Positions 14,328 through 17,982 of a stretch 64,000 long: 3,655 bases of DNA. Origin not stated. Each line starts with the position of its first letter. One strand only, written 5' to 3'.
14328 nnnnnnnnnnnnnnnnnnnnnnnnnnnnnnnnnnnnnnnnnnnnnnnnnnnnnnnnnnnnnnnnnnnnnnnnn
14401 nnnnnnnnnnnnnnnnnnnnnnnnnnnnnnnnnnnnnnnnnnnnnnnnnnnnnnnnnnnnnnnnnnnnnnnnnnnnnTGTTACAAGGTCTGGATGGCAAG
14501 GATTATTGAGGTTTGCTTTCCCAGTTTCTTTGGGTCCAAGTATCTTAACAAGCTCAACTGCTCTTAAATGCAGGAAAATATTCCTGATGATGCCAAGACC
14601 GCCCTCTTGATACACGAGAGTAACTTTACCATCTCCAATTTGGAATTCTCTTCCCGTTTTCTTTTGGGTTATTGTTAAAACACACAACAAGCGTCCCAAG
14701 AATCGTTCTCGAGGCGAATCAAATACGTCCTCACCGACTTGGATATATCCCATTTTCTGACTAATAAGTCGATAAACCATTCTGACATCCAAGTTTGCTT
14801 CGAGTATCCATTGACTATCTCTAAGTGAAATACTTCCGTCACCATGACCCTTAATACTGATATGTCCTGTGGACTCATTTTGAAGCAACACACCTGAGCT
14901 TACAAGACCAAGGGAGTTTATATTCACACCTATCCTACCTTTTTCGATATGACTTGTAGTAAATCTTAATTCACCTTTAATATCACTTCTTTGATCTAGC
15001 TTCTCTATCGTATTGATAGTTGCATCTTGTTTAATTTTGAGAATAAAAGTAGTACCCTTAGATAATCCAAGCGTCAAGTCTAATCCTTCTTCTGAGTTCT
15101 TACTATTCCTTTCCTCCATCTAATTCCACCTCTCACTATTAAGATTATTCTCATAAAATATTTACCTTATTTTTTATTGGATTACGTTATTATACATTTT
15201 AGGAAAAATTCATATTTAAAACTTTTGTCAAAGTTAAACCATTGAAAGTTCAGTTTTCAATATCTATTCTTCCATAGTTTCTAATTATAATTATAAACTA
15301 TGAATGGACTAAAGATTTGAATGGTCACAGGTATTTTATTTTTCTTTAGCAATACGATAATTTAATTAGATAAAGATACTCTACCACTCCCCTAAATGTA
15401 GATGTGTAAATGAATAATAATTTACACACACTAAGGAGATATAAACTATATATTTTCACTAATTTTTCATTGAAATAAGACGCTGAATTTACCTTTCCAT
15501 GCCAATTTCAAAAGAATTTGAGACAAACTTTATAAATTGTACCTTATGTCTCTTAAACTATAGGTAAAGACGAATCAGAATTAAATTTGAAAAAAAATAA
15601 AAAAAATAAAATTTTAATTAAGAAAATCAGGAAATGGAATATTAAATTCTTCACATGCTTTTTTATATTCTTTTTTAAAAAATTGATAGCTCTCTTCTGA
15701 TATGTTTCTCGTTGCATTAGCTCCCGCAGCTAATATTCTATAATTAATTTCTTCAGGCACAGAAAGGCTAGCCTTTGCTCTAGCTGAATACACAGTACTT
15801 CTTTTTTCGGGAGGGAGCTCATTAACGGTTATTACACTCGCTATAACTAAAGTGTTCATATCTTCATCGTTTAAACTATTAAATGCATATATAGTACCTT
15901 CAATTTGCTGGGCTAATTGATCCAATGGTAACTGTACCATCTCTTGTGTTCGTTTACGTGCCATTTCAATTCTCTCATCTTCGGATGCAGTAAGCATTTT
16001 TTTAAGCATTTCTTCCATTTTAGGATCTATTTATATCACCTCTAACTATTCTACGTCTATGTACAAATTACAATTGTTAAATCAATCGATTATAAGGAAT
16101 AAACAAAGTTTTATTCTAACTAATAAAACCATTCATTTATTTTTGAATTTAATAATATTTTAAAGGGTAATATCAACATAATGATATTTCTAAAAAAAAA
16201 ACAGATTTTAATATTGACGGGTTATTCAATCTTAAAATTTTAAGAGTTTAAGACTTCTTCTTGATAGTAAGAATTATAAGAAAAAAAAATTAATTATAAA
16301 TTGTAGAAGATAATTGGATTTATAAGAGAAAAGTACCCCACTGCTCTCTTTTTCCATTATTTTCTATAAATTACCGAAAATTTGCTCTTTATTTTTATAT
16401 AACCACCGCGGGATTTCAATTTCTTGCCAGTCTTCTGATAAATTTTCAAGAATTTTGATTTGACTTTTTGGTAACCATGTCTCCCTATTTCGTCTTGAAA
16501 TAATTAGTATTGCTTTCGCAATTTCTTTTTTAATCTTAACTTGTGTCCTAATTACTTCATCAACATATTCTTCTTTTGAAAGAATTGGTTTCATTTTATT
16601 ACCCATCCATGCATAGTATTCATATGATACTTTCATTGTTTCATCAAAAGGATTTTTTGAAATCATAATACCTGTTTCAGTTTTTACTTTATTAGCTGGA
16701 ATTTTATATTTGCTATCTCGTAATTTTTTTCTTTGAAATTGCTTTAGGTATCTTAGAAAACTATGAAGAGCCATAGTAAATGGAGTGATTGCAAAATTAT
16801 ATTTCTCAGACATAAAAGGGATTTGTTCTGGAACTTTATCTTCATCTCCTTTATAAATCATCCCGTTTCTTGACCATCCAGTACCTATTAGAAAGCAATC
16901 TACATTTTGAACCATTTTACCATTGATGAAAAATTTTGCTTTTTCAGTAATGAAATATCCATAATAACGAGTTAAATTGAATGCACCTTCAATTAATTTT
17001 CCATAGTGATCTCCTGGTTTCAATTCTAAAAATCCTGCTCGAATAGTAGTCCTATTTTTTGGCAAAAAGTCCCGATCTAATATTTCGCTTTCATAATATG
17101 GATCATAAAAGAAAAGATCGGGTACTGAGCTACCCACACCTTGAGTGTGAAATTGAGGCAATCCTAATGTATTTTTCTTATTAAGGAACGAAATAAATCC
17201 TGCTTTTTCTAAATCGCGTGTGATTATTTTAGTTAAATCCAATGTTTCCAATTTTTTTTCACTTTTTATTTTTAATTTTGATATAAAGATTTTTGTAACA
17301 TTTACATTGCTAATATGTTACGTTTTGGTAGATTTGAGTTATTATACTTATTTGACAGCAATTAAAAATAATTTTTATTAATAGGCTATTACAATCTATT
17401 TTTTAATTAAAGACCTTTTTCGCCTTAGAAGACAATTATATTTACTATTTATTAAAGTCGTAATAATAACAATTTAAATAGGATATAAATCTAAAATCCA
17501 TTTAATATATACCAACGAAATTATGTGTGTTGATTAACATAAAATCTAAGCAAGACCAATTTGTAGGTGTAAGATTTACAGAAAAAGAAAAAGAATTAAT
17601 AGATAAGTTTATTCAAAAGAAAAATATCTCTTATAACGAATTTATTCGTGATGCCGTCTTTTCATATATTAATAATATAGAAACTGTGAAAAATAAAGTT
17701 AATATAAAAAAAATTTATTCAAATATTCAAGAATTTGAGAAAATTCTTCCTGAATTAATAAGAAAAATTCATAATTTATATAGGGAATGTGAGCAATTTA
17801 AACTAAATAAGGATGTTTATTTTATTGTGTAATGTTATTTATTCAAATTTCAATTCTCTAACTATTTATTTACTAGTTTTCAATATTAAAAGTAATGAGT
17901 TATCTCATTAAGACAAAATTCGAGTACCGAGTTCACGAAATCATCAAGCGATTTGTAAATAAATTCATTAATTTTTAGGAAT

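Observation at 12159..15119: G+C-rich island encoding an 821-aa metzincin-like protein without a signal peptide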

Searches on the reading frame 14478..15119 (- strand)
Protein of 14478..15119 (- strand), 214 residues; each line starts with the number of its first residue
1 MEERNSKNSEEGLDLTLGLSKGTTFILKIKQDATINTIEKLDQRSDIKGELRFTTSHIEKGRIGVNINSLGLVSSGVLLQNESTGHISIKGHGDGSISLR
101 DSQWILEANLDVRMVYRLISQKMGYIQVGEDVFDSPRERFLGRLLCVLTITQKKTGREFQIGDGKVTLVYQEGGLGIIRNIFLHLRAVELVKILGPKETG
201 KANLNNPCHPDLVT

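Call 93: search_solved_structures(query=A3, max_evalue=10, show_alignments=1)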
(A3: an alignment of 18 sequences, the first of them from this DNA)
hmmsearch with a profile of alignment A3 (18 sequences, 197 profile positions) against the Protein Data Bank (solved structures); distinct sequences matched with E-value up to 10: 0.

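Call 94: search_protein_families(library=pfam, proteins=[window:14478-15119:-], max_evalue=10)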
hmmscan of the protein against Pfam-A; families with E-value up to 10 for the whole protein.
window:14478-15119:- (214 aa): 0 families

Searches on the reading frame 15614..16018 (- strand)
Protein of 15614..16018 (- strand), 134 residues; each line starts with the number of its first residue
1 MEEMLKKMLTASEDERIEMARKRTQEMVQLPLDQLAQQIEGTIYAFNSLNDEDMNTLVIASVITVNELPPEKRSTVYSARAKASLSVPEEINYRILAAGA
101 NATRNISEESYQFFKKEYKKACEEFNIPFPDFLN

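Call 3: search_protein_families(library=pfam, proteins=[window:15614-16018:-], max_evalue=1)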
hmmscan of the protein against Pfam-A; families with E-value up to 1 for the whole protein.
window:15614-16018:- (134 aa): 2 families
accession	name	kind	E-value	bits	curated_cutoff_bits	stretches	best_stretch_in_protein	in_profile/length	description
PF24399.1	DUF7543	-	0.079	13.4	27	1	20-55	26-61/71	Family of unknown function (DUF7543)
PF05848.17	CtsR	-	0.26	11.7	23.1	0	2-27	7-32/72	CtsR N-terminal HTH domain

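Call 23: find_encoding_contigs(protein=window:15614-16018:-, flank=8000, max_places=8)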
Protein window:15614-16018:- (134 aa): 3 contigs read that carry it; 3 places shown.
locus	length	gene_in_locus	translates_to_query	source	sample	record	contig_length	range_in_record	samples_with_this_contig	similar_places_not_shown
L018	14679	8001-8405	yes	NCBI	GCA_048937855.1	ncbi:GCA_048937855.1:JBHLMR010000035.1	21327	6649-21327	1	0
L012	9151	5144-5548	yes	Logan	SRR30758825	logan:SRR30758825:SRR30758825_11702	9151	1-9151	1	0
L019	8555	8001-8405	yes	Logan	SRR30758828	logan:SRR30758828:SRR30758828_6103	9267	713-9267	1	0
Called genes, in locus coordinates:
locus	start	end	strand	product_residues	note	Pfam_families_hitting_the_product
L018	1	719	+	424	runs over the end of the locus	PF05076:SUFU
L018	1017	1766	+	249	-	PF04471:Mrr_cat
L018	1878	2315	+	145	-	-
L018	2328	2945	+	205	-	PF00515:TPR_1 (weak), PF12895:ANAPC3, PF13371:TPR_9 (weak), PF13414:TPR_11, PF14559:TPR_19, PF13431:TPR_17, PF00515:TPR_1, PF07719:TPR_2, +9 more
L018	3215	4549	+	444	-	PF13229:Beta_helix, PF05048:NosD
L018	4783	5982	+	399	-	-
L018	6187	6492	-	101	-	PF21983:NikA-like (weak), PF19807:DUF6290 (weak)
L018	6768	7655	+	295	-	-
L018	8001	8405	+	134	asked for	-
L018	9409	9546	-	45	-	-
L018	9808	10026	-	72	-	-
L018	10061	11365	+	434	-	-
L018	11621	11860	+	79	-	-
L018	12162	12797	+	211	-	-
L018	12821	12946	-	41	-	-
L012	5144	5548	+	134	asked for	-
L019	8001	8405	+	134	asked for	-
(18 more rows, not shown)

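Call 36: search_protein_families(library=padloc, proteins=[window:15614-16018:-], max_evalue=0.1)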
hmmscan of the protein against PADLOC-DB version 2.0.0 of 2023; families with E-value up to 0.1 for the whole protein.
window:15614-16018:- (134 aa): 0 families

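Call 37: search_protein_families(library=ncbifam, proteins=[window:15614-16018:-], max_evalue=0.1)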
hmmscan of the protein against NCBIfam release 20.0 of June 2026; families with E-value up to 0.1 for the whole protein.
window:15614-16018:- (134 aa): 0 families

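Call 90: search_protein_families(library=phrogs, proteins=[window:15614-16018:-], max_evalue=0.01)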
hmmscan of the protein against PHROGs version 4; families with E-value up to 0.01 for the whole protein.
window:15614-16018:- (134 aa): 0 families

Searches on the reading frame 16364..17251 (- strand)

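Call 3: search_protein_families(library=pfam, proteins=[window:16364-17251:-], max_evalue=1)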
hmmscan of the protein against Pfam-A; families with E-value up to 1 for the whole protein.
window:16364-17251:- (295 aa): 0 families

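Call 36: search_protein_families(library=padloc, proteins=[window:16364-17251:-], max_evalue=0.1)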
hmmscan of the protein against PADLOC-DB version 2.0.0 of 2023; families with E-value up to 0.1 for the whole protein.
window:16364-17251:- (295 aa): 0 families

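Call 37: search_protein_families(library=ncbifam, proteins=[window:16364-17251:-], max_evalue=0.1)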
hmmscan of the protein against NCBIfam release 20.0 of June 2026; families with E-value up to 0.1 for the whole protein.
window:16364-17251:- (295 aa): 0 families

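Call 90: search_protein_families(library=phrogs, proteins=[window:16364-17251:-], max_evalue=0.01)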
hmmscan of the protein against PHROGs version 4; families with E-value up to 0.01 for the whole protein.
window:16364-17251:- (295 aa): 1 family
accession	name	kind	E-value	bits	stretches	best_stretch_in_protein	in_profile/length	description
phrog_8389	-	unknown function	1.5e-07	32.5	1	229-288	43-101/104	-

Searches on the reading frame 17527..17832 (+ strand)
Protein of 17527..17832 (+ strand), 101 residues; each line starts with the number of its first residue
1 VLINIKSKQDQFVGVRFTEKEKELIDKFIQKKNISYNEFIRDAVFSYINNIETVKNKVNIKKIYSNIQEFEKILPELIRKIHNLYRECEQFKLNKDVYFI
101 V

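Call 36: search_protein_families(library=padloc, proteins=[window:17527-17832:+], max_evalue=0.1)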
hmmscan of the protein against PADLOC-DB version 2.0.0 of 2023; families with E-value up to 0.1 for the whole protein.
window:17527-17832:+ (101 aa): 2 families
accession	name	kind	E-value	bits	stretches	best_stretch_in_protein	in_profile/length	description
PDLC01406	Cas11a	-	0.00055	18.5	1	32-87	29-80/107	CAS-I-A; effector_SS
PDLC00137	GajB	-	0.00058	16.7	1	6-96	131-220/679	UrvD helicase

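Call 37: search_protein_families(library=ncbifam, proteins=[window:17527-17832:+], max_evalue=0.1)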
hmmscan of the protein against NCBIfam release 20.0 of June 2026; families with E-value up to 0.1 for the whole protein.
window:17527-17832:+ (101 aa): 5 families
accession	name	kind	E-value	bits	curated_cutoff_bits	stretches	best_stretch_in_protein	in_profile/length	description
NF046040.1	RelB_antitoxin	equivalog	5.6e-05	23.4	50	1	15-50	3-38/69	type II toxin-antitoxin system RelB family antitoxin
NF041418.1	MbpA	equivalog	0.0034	17.2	90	1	12-47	4-39/93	mobilization protein MbpA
NF053762.1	aCcr1_fam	equivalog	0.04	13.8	60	0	23-48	13-38/38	aCcr1 family cell cycle regulator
TIGR02172.1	Fb_sc_TIGR02172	paralog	0.05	13.4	228.2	0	51-98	73-124/226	TIGR02172 family protein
NF041264.1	MobA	equivalog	0.088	13.3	80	0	8-44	2-38/91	plasmid mobilization protein MobA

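Call 90: search_protein_families(library=phrogs, proteins=[window:17527-17832:+], max_evalue=0.01)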
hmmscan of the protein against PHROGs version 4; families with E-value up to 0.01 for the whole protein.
window:17527-17832:+ (101 aa): 4 families
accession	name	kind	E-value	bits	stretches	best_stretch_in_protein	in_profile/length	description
phrog_582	-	transcription regulation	0.00044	21.5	1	4-56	51-103/105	Arc-like repressor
phrog_876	-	transcription regulation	0.001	19.7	1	8-77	65-136/239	transcriptional repressor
phrog_7423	-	unknown function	0.0015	19.3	1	16-65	29-77/126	-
phrog_4085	-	unknown function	0.0018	19.5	1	15-52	5-42/77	-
